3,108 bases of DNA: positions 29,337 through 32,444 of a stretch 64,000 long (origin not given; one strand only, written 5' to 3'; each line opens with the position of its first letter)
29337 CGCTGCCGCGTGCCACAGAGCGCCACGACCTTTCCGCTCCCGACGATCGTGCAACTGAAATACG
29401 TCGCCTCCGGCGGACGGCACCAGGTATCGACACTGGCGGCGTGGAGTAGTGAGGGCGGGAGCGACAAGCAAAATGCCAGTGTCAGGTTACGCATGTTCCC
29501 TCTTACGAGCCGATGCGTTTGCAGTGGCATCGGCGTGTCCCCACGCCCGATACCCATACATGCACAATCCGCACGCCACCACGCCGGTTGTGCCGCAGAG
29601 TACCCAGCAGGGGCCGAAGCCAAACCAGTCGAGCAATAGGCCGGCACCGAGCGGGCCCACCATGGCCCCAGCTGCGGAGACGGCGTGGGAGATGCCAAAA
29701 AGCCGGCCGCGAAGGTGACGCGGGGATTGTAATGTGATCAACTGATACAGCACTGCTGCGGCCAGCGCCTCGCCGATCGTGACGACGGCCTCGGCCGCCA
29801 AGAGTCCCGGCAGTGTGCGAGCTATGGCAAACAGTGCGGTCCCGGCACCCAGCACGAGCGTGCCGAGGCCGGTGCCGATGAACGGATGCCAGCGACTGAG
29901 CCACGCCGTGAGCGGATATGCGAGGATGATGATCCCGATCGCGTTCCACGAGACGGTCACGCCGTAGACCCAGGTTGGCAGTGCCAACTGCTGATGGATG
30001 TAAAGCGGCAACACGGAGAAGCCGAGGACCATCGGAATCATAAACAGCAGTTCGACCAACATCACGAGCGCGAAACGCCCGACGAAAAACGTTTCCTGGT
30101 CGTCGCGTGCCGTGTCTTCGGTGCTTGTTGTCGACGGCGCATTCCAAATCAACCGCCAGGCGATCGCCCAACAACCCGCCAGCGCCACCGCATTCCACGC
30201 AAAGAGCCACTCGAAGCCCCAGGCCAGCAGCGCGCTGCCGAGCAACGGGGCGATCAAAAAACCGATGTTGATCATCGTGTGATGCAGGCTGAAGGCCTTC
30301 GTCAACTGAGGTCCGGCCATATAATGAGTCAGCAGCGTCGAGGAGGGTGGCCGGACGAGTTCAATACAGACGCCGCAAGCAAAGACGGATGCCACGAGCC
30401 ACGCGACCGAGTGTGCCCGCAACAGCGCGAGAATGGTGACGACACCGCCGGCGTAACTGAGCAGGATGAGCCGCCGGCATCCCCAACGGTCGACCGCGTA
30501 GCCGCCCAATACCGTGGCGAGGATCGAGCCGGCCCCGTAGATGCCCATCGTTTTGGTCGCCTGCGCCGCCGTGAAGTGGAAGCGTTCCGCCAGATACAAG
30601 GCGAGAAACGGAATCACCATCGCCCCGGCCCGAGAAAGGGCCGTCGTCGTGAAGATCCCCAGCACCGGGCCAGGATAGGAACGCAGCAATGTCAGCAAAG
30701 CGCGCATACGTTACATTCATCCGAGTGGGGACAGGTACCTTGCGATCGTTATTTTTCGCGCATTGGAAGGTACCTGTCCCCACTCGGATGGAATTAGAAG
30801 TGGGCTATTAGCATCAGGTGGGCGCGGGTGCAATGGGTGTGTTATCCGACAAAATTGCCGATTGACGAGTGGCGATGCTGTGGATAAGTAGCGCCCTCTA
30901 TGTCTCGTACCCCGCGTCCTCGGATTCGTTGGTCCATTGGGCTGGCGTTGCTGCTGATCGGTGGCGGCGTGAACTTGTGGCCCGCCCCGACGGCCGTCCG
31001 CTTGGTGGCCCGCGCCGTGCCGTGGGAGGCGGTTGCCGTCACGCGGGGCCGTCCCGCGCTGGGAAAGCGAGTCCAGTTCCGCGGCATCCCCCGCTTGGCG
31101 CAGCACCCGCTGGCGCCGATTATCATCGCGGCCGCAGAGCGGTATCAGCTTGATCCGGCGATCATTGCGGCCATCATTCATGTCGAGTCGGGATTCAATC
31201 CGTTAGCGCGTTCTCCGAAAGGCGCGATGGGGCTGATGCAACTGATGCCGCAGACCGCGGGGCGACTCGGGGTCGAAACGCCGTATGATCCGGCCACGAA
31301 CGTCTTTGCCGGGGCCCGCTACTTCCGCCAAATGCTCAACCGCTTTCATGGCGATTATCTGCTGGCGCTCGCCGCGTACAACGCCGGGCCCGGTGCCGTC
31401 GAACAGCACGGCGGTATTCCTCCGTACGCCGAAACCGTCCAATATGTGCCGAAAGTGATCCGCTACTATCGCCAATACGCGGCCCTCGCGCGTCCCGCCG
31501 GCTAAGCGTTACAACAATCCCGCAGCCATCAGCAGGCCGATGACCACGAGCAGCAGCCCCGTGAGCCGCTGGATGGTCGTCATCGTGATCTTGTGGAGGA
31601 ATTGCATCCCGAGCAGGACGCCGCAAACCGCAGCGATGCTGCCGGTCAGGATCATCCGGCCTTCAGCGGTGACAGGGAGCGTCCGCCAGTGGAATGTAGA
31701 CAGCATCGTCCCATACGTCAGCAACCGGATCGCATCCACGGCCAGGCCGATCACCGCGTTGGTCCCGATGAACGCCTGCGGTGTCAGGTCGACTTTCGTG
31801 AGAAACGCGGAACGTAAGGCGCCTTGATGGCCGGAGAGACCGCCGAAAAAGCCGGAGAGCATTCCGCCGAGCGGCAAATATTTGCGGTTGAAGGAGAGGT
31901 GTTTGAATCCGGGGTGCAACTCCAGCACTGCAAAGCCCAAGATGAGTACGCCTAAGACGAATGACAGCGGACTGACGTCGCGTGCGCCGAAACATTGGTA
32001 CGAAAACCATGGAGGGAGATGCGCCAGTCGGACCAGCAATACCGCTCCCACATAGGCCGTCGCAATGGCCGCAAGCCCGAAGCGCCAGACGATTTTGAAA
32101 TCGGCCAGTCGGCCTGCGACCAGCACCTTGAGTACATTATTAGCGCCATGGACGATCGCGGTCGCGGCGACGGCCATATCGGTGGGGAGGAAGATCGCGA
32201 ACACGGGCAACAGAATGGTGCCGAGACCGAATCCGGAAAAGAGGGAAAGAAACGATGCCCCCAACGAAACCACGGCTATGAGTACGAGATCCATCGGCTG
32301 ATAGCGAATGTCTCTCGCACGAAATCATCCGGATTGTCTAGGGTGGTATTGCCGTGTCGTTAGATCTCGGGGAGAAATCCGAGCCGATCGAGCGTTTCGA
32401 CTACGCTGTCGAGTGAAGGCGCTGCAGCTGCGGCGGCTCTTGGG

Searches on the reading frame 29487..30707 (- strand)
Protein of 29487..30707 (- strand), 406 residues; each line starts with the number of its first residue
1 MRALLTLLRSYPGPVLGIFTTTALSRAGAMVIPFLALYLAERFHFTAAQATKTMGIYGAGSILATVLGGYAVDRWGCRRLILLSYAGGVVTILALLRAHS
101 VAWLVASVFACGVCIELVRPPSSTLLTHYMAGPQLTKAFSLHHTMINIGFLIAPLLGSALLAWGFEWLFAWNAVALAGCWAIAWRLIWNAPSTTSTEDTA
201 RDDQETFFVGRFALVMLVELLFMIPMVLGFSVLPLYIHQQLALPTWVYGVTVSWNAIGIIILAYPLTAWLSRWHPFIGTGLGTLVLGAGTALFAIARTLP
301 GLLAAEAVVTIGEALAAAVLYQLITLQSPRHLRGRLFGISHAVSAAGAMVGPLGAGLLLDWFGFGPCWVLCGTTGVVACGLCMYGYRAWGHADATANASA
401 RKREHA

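Call 77: search_protein_families(library=pfam, proteins=[window:29487-30707:-], max_evalue=0.00001)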
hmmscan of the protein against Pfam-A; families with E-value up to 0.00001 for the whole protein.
window:29487-30707:- (406 aa): 1 family
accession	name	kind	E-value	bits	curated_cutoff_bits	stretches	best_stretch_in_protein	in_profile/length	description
PF07690.21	MFS_1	-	1.7e-38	132.9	33.4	2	24-294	7-289/347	Major Facilitator Superfamily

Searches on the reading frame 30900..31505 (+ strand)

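Call 77: search_protein_families(library=pfam, proteins=[window:30900-31505:+], max_evalue=0.00001)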
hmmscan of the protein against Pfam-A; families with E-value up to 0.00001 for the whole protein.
window:30900-31505:+ (201 aa): 2 families
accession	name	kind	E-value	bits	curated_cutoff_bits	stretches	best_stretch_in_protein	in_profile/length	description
PF01464.25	SLT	-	5.2e-31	107.1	21.3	1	74-170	2-104/117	Transglycosylase SLT domain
PF13406.11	SLT_2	-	5.4e-06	26.3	24.3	0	105-135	151-181/292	Transglycosylase SLT domain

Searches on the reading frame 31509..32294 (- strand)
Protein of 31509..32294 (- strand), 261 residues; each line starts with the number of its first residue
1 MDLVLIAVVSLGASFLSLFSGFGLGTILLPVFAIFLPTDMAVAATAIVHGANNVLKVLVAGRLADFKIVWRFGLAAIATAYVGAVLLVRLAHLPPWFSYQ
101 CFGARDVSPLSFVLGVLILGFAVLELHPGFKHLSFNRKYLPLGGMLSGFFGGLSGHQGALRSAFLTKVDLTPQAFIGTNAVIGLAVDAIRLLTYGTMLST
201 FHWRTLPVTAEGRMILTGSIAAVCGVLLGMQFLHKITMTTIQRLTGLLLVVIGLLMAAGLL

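Call 77: search_protein_families(library=pfam, proteins=[window:31509-32294:-], max_evalue=0.00001)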
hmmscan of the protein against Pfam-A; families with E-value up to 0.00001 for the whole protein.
window:31509-32294:- (261 aa): 1 family
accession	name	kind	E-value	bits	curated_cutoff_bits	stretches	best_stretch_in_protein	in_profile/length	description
PF01925.25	TauE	-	4.3e-22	79.4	32.6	1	7-256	2-237/237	Sulfite exporter TauE/SafE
